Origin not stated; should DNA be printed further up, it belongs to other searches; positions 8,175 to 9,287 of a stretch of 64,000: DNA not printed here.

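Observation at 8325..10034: Tandem pair of divergent flagellin-family genes without flagellar apparatus genes nearby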

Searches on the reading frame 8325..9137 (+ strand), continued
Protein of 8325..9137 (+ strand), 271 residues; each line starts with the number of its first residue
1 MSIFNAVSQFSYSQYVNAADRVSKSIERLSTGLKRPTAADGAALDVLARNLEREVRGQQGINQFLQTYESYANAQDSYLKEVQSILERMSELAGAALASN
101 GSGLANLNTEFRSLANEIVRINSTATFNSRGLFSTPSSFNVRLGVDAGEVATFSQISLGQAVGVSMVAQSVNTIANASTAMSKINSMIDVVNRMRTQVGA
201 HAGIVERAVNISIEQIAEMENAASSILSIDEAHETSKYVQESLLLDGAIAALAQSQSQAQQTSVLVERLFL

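Call 49: find_related_loci(query=A3, collection=metagenome_contigs, flank=10000)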
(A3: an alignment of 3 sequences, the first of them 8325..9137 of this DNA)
Query A3 (271 aa) in metagenome_contigs; peptide patterns used: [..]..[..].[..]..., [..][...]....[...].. (x = any residue, [..] = any of these).
600 stretches matched a pattern, but none encodes a relative of the query by tblastn (E <= 1e-3).

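Call 51: find_related_loci(query=A4, collection=metagenome_contigs, flank=10000)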
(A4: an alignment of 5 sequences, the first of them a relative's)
Query A4 (266 aa) in metagenome_contigs; peptide patterns used: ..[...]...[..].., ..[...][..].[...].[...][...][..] (x = any residue, [..] = any of these).
600 stretches matched a pattern (row limit reached: there are more); 327 encode a relative of the query (tblastn E <= 1e-3); the best 80 are kept; 80 distinct loci.
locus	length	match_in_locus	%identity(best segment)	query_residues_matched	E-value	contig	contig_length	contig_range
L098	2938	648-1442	58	1-265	1e-96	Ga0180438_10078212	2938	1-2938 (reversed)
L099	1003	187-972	38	1-265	8e-54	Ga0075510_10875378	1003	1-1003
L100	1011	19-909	32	1-265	2e-41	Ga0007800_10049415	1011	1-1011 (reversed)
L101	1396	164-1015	33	3-264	9e-40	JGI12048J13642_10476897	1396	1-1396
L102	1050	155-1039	32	1-264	6e-40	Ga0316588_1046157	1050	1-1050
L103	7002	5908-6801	32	1-264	1e-37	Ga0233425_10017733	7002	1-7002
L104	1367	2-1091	33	1-265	4e-38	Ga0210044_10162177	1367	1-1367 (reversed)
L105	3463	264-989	36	29-265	3e-37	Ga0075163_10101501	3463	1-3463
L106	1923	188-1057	31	1-264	2e-37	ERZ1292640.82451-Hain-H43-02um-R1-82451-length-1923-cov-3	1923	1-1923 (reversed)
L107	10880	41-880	31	1-264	1e-36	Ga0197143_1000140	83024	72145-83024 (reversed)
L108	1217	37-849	34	1-264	9e-38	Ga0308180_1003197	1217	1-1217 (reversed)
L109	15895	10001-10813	33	1-264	5e-36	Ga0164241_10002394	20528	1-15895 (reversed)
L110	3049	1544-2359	35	1-264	3e-36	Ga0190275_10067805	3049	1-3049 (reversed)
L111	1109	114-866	36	21-264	1e-37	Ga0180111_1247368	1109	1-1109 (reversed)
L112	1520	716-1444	36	28-264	1e-36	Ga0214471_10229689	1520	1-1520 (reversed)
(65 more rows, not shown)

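Call 52: find_encoding_contigs(protein=P0014, flank=10000, max_places=3)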
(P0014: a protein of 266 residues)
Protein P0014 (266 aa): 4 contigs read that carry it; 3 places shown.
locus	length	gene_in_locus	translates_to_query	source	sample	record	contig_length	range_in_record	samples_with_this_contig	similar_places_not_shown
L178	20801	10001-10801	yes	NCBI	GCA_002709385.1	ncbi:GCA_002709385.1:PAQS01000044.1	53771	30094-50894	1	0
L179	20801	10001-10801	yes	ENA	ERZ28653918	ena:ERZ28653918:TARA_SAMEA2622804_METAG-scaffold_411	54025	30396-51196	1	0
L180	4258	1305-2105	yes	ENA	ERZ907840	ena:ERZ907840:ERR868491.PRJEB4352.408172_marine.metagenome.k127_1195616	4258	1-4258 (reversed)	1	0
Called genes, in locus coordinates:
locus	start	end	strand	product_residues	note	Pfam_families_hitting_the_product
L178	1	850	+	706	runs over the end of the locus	PF00158:Sigma54_activat (faint), PF13191:AAA_16 (faint), PF13401:AAA_22 (faint), PF07724:AAA_2, PF00004:AAA, PF07728:AAA_5, PF10431:ClpB_D2-small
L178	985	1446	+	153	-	-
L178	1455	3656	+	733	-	PF03448:MgtE_N (faint)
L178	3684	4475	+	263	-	-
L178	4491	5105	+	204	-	-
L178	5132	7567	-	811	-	PF01804:Penicil_amidase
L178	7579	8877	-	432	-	PF02737:3HCDH_N, PF00725:3HCDH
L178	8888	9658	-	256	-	PF00378:ECH_1, PF16113:ECH_2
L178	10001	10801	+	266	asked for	PF00669:Flagellin_N, PF00700:Flagellin_C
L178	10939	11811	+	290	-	PF13714:PEP_mutase, PF00463:ICL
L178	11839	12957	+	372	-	PF00285:Citrate_synt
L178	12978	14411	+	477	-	PF03972:MmgE_PrpD_N, PF19305:MmgE_PrpD_C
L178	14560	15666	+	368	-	-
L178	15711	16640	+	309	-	PF13379:NMT1_2, PF03180:Lipoprotein_9, PF09084:NMT1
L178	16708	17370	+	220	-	PF00005:ABC_tran, PF02463:SMC_N (faint), PF13304:AAA_21 (faint)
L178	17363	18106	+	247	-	PF00528:BPD_transp_1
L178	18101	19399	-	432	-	PF00364:Biotin_lipoyl, PF02817:E3_binding, PF00198:2-oxoacid_dh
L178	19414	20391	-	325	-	PF02779:Transket_pyr, PF02780:Transketolase_C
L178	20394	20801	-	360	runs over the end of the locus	PF00676:E1_dh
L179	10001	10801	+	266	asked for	PF00669:Flagellin_N, PF00700:Flagellin_C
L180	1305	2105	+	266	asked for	PF00669:Flagellin_N, PF00700:Flagellin_C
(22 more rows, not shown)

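Call 53: find_encoding_contigs(protein=P0011, flank=10000, max_places=3)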
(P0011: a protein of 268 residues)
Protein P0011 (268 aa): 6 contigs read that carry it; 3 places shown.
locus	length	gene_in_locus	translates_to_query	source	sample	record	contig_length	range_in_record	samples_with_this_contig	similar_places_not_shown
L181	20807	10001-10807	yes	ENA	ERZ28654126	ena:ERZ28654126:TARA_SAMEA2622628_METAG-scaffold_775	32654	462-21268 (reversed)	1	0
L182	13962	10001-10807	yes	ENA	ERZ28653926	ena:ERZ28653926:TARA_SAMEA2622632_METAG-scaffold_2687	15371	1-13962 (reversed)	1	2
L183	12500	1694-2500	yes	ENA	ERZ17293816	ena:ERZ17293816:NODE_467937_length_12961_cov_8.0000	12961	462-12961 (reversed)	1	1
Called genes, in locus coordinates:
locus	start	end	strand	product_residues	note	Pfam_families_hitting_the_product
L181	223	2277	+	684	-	PF02687:FtsX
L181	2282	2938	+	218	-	PF00005:ABC_tran, PF13304:AAA_21 (faint), PF02463:SMC_N (weak)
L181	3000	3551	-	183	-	-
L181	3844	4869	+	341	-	PF08240:ADH_N, PF16912:Glu_dehyd_C, PF00107:ADH_zinc_N, PF13602:ADH_zinc_N_2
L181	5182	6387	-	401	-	PF00202:Aminotran_3 (faint), PF00155:Aminotran_1_2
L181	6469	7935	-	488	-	PF01590:GAF, PF13185:GAF_2, PF13492:GAF_3 (weak), PF01966:HD (weak), PF13487:HD_5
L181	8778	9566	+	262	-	PF00669:Flagellin_N, PF00700:Flagellin_C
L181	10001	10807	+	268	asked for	PF00669:Flagellin_N, PF00700:Flagellin_C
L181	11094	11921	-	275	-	PF01513:NAD_kinase, PF20143:NAD_kinase_C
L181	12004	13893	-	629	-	PF13292:DXP_synthase_N, PF02779:Transket_pyr, PF02780:Transketolase_C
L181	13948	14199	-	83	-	PF02609:Exonuc_VII_S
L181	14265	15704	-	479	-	PF13742:tRNA_anti_2, PF01336:tRNA_anti-codon, PF02601:Exonuc_VII_L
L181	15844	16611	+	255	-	PF00121:TIM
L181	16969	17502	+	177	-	PF01327:Pep_deformylase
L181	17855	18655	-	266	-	PF00669:Flagellin_N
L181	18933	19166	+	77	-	-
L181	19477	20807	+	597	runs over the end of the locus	?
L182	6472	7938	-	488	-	PF01590:GAF, PF13185:GAF_2, PF13492:GAF_3 (weak), PF01966:HD (weak), PF13487:HD_5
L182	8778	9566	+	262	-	PF00669:Flagellin_N, PF00700:Flagellin_C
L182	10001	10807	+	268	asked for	PF00669:Flagellin_N, PF00700:Flagellin_C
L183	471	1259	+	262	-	PF00669:Flagellin_N, PF00700:Flagellin_C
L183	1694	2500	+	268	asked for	PF00669:Flagellin_N, PF00700:Flagellin_C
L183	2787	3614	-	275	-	PF01513:NAD_kinase, PF20143:NAD_kinase_C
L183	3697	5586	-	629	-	PF13292:DXP_synthase_N, PF02779:Transket_pyr, PF02780:Transketolase_C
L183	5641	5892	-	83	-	PF02609:Exonuc_VII_S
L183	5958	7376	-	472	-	PF13742:tRNA_anti_2, PF01336:tRNA_anti-codon, PF02601:Exonuc_VII_L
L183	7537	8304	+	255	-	PF00121:TIM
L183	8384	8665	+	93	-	PF03840:SecG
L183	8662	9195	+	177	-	PF01327:Pep_deformylase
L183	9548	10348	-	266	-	PF00669:Flagellin_N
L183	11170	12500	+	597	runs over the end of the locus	?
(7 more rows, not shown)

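Call 71: predict_structure(alignment_id=A2)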
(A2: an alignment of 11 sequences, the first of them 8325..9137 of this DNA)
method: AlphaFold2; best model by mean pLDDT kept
length: 271 residues; sequences in the alignment: 11
mean_pLDDT: 77.2   pTM: 0.58
mean pLDDT of the five models: 77.2, 74.9, 67.6, 61.5, 61.3
residues with pLDDT >= 90: 49; 70-90: 148; 50-70: 73; < 50: 1
segments of 3 or more residues with pLDDT < 50: none
pLDDT, mean of each block of 10 residues (from residue 1): 59 73 71 55 70 78 83 91 94 89 87 92 85 69 60 73 72 88 90 89 84 80 74 73 73 68 65 53
secondary structure, 60 per line:
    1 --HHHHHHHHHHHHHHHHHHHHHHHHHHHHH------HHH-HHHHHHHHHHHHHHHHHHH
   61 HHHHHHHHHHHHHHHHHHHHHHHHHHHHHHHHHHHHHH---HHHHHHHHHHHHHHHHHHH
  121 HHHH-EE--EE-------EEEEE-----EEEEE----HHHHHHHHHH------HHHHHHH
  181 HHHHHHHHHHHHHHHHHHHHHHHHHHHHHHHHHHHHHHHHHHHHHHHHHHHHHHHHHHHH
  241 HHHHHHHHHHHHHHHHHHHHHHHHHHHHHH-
elements in order: H3-31 H42-98 H102-124 E139-143 E149-153 H158-167 H174-270

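Call 75: fold_search(model_id=the predicted structure, library=pdb)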
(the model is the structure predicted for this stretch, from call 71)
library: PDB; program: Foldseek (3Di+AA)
matches with E <= 10: 900; with E <= 0.001: 80
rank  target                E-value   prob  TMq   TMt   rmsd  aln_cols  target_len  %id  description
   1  9hpz_A                5.4e-11  1.00  0.79  0.80   3.6       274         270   27  Cryo-EM structure of the wild-type flagellar filament from Roseburia hominis (released 2025-12-10)
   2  6t17_A                6.0e-11  1.00  0.80  0.79   3.3       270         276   26  Cryo-EM structure of the wild-type flagellar filament of the Firmicute Kurthia (released 2019-10-30)
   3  9ls0_A                1.2e-10  1.00  0.77  0.75   3.9       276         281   20  Straight and symmetrical filament of the spirochete periplasmic flagella of Leptospira biflexa deleted fcpB strain (released 2025-12-24)
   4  9lry_A                1.3e-10  1.00  0.77  0.75   3.9       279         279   21  Straight and symmetrical filament of the spirochete periplasmic flagella of Leptospira biflexa (released 2025-12-24)
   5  9lrz                  2.0e-10  1.00  0.78  0.75   4.0       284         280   21  Core filament of the spirochete periplasmic flagella of Leptospira biflexa (released 2025-12-24)
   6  9oxk_A                2.3e-10  1.00  0.79  0.79   3.8       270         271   26  CryoEM structure of FlaB filament from Shewanella oneidensis (released 2025-07-16)
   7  9lah_AA               2.4e-10  1.00  0.77  0.77   3.8       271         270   25  Cryo-EM structure of Shewanella oneidensis MR-1 flagella. (released 2026-01-07)
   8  8cxm_0                2.6e-10  1.00  0.76  0.77   4.0       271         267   23  Cryo-EM structure of the supercoiled E. coli K12 flagellar filament core, Normal waveform (released 2022-09-07)
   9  8cvi_I                3.5e-10  1.00  0.78  0.79   3.9       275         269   23  Cryo-EM structure of the supercoiled EPEC H6 flagellar filament core Curly I waveform (released 2022-09-07)
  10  8jmv_A                3.6e-10  1.00  0.79  0.67   5.0       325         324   23  Flagellar fibrils from Bacillus amyloliquefaciens (released 2023-12-06)
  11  9oxj_A                5.9e-10  1.00  0.77  0.77   4.0       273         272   24  CryoEM structure of FlaA filament from Shewanella oneidensis (released 2025-07-16)
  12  8uxn_A                1.0e-09  1.00  0.78  0.78   3.6       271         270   18  Caulobacter crescentus FljM flagellar filament (symmetrized) (released 2024-06-26)
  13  9cef_A                1.7e-09  1.00  0.77  0.77   3.8       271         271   18  Caulobacter crescentus FljN flagellar filament (symmetrized) (released 2024-08-28)
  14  8uxj_A                1.9e-09  1.00  0.74  0.74   4.6       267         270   19  Caulobacter crescentus FljK flagellar filament (asymmetrical) (released 2024-06-26)
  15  6xl0_A                2.1e-09  1.00  0.77  0.77   3.8       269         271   17  Caulobacter crescentus FljK filament (released 2020-12-23)
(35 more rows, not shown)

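Call 79: search_protein_families(library=pfam, proteins=[P0009, P0010, P0011, P0012, P0013, P0014, P0017, P0019, P0016, P0018], max_evalue=0.1)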
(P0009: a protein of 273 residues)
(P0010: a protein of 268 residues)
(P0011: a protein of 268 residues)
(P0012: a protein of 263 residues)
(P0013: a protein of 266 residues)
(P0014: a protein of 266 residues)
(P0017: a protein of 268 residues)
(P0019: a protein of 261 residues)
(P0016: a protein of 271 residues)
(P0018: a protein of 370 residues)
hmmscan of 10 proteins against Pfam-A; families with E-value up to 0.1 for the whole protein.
P0009 (273 aa): 4 families
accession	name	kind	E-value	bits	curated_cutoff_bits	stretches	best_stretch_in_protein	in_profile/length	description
PF00669.25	Flagellin_N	-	1.2e-15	58.2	26.6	1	12-136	11-137/139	Bacterial flagellin N-terminal helical region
PF00700.27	Flagellin_C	-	4.1e-08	33.9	23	1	187-265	4-82/86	Bacterial flagellin C-terminal helical region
PF16717.10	RAC_head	-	0.011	17.1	27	0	188-262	19-92/98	Ribosome-associated complex head domain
PF04299.18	FMN_bind_2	-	0.089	12.9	22.4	0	189-243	98-153/168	Putative FMN-binding domain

P0010 (268 aa): 3 families
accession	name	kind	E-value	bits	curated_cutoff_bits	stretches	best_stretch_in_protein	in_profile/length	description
PF00669.25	Flagellin_N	-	5.9e-15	56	26.6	1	4-139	1-135/139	Bacterial flagellin N-terminal helical region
PF00700.27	Flagellin_C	-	3.8e-12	46.8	23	1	187-267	6-86/86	Bacterial flagellin C-terminal helical region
PF02646.22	RmuC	-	0.059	12.9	26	0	177-214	27-64/291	RmuC family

P0011 (268 aa): 2 families
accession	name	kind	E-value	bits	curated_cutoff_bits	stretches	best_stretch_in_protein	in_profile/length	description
PF00700.27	Flagellin_C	-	3.8e-11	43.6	23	1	182-266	2-86/86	Bacterial flagellin C-terminal helical region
PF00669.25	Flagellin_N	-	4.2e-11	43.5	26.6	1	3-135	1-134/139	Bacterial flagellin N-terminal helical region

P0012 (263 aa): 4 families
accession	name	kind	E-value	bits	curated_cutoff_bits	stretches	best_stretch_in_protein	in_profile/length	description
PF00700.27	Flagellin_C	-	1.1e-09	38.9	23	1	208-261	33-86/86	Bacterial flagellin C-terminal helical region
PF00669.25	Flagellin_N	-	2.4e-09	37.8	26.6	1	4-132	3-133/139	Bacterial flagellin N-terminal helical region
PF10704.14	DUF2508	-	0.074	13.7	22.5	0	50-88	7-45/71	Protein of unknown function (DUF2508)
PF14308.11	DnaJ-X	-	0.077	12.9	29.4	0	53-116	69-133/203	X-domain of DnaJ-containing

P0013 (266 aa): 2 families
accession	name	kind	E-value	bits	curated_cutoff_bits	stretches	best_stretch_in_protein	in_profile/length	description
PF00669.25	Flagellin_N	-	2.7e-16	60.3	26.6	1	3-139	1-137/139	Bacterial flagellin N-terminal helical region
PF00700.27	Flagellin_C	-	5.2e-14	52.8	23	1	188-264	10-86/86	Bacterial flagellin C-terminal helical region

P0014 (266 aa): 3 families
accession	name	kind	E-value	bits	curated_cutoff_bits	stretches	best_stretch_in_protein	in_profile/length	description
PF00669.25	Flagellin_N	-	2.2e-17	63.8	26.6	1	3-140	1-138/139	Bacterial flagellin N-terminal helical region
PF00700.27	Flagellin_C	-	7.3e-10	39.5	23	1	197-264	19-86/86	Bacterial flagellin C-terminal helical region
PF16522.10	FliS_cochap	-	0.085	13.2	43.2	0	114-151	69-106/149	Flagellar FLiS export co-chaperone, HP1076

P0017 (268 aa): 2 families
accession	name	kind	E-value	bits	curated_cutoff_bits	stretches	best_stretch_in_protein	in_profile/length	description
PF00669.25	Flagellin_N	-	6e-16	59.2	26.6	1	7-140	3-137/139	Bacterial flagellin N-terminal helical region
PF00700.27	Flagellin_C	-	0.00036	21.2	23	1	191-254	11-74/86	Bacterial flagellin C-terminal helical region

P0019 (261 aa): 3 families
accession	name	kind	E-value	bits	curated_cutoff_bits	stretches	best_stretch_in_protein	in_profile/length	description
PF00669.25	Flagellin_N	-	7.1e-13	49.2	26.6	1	3-137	1-136/139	Bacterial flagellin N-terminal helical region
PF00700.27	Flagellin_C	-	9.7e-10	39.1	23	1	176-260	2-86/86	Bacterial flagellin C-terminal helical region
PF03453.22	MoeA_N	-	0.04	14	30.8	0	216-253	119-156/160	MoeA N-terminal region (domain I and II)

P0016 (271 aa): 5 families
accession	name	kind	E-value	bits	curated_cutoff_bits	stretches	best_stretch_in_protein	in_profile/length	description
PF00669.25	Flagellin_N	-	1.1e-44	152.3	26.6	1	6-141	1-136/139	Bacterial flagellin N-terminal helical region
PF00700.27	Flagellin_C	-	1.5e-24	86.6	23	1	185-270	1-86/86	Bacterial flagellin C-terminal helical region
PF05008.21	V-SNARE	-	0.0019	19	25.9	1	56-130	20-87/92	Vesicle transport v-SNARE protein N-terminus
PF15188.11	CCDC-167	-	0.012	16.3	27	1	82-127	9-54/84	Coiled-coil domain-containing protein 167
PF15585.11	Imm7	-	0.046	14.5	25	0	99-153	11-63/130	Immunity protein 7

P0018 (370 aa): 3 families
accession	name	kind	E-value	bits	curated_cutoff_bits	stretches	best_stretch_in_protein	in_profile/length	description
PF00669.25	Flagellin_N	-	4.2e-45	153.6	26.6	1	3-139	1-137/139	Bacterial flagellin N-terminal helical region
PF00700.27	Flagellin_C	-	1.3e-30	106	23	1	285-369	2-86/86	Bacterial flagellin C-terminal helical region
PF11450.13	DUF3008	-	0.064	13.9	24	0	5-34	21-49/57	Protein of unknwon function (DUF3008)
